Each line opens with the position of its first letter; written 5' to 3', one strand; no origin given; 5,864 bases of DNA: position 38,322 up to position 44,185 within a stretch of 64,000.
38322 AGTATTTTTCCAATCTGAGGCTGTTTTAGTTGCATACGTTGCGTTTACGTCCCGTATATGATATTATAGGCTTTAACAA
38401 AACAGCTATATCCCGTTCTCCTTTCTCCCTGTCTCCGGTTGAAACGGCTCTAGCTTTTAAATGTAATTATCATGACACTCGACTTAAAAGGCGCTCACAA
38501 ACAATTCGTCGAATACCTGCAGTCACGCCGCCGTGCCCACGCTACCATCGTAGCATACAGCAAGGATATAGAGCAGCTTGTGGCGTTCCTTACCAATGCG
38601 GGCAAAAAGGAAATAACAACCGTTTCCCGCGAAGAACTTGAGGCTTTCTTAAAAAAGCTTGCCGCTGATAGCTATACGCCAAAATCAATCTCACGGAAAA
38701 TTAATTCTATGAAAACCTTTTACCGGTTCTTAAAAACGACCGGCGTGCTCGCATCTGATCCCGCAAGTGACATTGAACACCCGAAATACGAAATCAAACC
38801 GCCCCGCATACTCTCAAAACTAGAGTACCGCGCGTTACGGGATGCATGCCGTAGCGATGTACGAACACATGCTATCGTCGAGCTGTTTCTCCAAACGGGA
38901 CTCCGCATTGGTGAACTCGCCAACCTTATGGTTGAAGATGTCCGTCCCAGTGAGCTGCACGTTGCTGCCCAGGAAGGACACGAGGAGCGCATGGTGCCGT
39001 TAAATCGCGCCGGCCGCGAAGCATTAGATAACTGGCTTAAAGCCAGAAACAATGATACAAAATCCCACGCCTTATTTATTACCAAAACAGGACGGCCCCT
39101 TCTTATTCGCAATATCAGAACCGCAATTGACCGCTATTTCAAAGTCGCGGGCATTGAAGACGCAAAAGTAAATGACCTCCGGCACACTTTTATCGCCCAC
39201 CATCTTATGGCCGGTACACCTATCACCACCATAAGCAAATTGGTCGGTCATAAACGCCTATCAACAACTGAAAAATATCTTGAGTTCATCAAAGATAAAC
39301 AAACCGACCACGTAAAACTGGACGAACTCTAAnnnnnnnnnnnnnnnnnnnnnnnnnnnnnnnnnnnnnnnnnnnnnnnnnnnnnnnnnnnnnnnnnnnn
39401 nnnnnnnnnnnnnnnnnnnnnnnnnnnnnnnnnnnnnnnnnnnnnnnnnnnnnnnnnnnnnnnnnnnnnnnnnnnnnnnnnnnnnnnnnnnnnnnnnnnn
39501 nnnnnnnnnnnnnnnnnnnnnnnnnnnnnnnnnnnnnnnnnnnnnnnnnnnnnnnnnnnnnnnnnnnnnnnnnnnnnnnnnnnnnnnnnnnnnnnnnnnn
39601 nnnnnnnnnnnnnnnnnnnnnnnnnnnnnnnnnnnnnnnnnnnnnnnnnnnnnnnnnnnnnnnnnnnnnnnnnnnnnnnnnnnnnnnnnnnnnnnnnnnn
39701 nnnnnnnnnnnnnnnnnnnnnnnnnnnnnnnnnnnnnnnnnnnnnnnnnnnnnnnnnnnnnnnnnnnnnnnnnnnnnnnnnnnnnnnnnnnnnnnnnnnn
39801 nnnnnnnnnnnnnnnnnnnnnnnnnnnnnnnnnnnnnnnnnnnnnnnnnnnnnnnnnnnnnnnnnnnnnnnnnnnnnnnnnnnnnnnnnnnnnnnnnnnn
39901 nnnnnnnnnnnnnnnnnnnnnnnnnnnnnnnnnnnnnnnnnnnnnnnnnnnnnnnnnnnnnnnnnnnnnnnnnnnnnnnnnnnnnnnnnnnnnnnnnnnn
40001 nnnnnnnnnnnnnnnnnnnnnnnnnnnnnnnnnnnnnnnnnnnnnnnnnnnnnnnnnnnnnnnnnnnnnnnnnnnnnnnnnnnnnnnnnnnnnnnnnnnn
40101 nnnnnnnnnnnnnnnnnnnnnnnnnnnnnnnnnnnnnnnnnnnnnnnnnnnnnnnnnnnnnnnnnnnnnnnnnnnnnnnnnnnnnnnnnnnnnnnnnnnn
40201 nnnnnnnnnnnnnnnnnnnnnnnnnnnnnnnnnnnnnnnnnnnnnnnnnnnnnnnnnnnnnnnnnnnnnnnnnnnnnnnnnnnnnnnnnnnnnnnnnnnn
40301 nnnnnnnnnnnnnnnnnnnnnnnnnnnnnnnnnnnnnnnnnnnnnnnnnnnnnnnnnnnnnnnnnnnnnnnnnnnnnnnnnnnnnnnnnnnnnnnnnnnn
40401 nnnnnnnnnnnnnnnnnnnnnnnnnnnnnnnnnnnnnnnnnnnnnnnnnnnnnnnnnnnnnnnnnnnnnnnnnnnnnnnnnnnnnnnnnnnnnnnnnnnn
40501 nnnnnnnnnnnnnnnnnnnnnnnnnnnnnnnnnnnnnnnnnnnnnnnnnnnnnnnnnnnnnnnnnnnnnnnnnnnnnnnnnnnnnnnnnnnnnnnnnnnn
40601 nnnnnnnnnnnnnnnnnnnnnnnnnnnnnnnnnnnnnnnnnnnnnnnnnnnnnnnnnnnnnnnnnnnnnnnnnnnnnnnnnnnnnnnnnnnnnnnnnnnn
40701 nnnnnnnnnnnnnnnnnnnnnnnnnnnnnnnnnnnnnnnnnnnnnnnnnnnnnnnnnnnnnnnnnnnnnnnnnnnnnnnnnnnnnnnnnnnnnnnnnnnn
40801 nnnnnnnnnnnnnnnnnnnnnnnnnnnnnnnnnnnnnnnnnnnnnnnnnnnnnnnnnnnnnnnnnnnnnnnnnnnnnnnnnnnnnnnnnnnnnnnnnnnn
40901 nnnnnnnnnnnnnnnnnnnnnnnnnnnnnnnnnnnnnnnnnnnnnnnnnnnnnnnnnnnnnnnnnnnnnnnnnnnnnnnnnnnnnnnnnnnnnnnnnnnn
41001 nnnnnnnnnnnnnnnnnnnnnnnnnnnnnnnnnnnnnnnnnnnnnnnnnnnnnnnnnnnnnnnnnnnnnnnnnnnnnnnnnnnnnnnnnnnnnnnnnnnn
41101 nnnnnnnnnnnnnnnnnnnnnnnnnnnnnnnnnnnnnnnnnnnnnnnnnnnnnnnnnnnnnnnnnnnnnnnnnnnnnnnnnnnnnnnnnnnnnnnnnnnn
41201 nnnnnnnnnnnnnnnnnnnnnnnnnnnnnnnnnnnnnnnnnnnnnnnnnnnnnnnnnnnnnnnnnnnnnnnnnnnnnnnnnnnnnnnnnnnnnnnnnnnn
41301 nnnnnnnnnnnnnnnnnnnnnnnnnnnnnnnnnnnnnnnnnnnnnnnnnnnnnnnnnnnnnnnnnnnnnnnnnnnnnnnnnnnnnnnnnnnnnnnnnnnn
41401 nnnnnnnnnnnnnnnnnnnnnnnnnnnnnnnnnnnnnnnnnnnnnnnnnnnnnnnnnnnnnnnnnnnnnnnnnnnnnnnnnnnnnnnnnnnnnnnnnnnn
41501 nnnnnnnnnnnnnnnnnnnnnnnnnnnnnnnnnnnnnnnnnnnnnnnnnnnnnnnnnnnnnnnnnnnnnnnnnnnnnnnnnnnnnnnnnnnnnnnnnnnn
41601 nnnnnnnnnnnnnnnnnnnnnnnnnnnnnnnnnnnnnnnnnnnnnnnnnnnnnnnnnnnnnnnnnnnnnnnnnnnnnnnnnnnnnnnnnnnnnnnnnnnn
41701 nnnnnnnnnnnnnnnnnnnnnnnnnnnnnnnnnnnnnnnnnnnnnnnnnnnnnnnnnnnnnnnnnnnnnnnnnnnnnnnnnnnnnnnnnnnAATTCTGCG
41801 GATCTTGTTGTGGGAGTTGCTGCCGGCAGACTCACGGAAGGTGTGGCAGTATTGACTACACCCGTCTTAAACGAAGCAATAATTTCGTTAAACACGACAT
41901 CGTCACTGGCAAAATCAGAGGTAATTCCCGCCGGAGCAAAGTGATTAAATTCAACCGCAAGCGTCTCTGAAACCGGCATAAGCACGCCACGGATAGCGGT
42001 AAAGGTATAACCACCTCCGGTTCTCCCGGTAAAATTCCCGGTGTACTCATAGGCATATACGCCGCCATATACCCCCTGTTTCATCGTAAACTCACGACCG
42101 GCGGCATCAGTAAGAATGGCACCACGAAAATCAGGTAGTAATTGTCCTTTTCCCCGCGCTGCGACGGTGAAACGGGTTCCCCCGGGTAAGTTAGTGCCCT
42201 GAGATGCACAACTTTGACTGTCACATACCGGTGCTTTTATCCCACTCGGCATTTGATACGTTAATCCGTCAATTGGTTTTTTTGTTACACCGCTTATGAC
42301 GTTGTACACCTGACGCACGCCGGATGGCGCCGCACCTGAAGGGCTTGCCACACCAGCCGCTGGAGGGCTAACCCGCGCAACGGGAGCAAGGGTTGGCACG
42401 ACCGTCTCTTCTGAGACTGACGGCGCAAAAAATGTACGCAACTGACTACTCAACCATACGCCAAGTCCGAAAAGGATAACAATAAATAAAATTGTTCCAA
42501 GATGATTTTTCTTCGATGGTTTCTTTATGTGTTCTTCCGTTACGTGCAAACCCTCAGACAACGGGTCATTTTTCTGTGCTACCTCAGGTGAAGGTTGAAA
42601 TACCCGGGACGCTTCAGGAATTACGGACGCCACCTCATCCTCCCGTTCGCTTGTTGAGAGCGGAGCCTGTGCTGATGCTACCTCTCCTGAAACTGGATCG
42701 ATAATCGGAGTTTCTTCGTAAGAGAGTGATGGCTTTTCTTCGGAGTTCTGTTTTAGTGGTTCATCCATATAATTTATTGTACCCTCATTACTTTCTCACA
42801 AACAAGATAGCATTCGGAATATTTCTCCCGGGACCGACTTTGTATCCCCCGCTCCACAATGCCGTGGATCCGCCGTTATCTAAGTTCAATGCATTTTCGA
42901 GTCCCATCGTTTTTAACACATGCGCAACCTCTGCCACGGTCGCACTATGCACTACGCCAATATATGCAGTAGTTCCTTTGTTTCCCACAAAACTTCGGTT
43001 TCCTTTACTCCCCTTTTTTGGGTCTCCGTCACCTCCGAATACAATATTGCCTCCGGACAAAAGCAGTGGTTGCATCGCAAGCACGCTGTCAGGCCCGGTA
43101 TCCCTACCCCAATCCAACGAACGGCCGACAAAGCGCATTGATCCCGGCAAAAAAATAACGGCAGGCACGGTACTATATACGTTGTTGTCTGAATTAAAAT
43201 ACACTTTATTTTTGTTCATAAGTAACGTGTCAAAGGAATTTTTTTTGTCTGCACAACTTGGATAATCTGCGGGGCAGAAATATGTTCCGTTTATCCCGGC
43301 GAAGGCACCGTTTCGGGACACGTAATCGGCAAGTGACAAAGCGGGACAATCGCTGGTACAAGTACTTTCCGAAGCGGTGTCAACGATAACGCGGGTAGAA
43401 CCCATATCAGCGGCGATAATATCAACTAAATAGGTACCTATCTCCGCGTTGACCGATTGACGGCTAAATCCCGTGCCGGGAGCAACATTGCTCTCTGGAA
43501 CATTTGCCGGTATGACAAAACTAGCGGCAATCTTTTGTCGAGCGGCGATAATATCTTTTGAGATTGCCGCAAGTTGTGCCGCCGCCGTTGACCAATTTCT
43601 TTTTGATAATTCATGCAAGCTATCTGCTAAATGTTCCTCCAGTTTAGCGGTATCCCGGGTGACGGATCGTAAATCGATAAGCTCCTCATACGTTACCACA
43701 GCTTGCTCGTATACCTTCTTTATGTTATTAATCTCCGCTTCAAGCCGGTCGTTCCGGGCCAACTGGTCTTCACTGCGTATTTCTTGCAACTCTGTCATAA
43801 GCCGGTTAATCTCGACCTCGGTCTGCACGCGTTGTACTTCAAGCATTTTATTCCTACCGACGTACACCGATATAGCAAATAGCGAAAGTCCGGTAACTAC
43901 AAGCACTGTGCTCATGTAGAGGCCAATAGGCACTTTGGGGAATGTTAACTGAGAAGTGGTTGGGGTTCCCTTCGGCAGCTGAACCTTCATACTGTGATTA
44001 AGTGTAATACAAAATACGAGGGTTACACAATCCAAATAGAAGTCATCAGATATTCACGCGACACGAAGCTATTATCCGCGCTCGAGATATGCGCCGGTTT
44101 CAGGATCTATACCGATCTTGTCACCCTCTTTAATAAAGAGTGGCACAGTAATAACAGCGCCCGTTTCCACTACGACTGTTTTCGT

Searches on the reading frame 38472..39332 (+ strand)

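Call 16: search_protein_families(library=pfam, proteins=[window:38472-39332:+], max_evalue=0.001)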
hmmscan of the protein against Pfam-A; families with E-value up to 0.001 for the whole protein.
window:38472-39332:+ (286 aa): 3 families
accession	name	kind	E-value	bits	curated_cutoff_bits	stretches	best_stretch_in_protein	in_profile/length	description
PF00589.27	Phage_integrase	-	6.8e-30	104.5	27.1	1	114-270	3-166/172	Phage integrase family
PF02899.23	Phage_int_SAM_1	-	1.6e-17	64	22.3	1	10-89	2-81/83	Phage integrase, N-terminal SAM-like domain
PF13495.12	Phage_int_SAM_4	-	3.3e-11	43.9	27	1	10-86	3-77/85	Phage integrase, N-terminal SAM-like domain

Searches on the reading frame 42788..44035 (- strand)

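Call 53: search_protein_families(library=pfam, proteins=[window:42788-44035:-], max_evalue=0.00001)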
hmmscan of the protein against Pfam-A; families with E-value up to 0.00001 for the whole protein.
window:42788-44035:- (415 aa): 1 family
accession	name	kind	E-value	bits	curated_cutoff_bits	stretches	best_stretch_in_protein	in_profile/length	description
PF09992.14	NAGPA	-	4.3e-13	50.2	25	1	243-412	2-168/169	Phosphodiester glycosidase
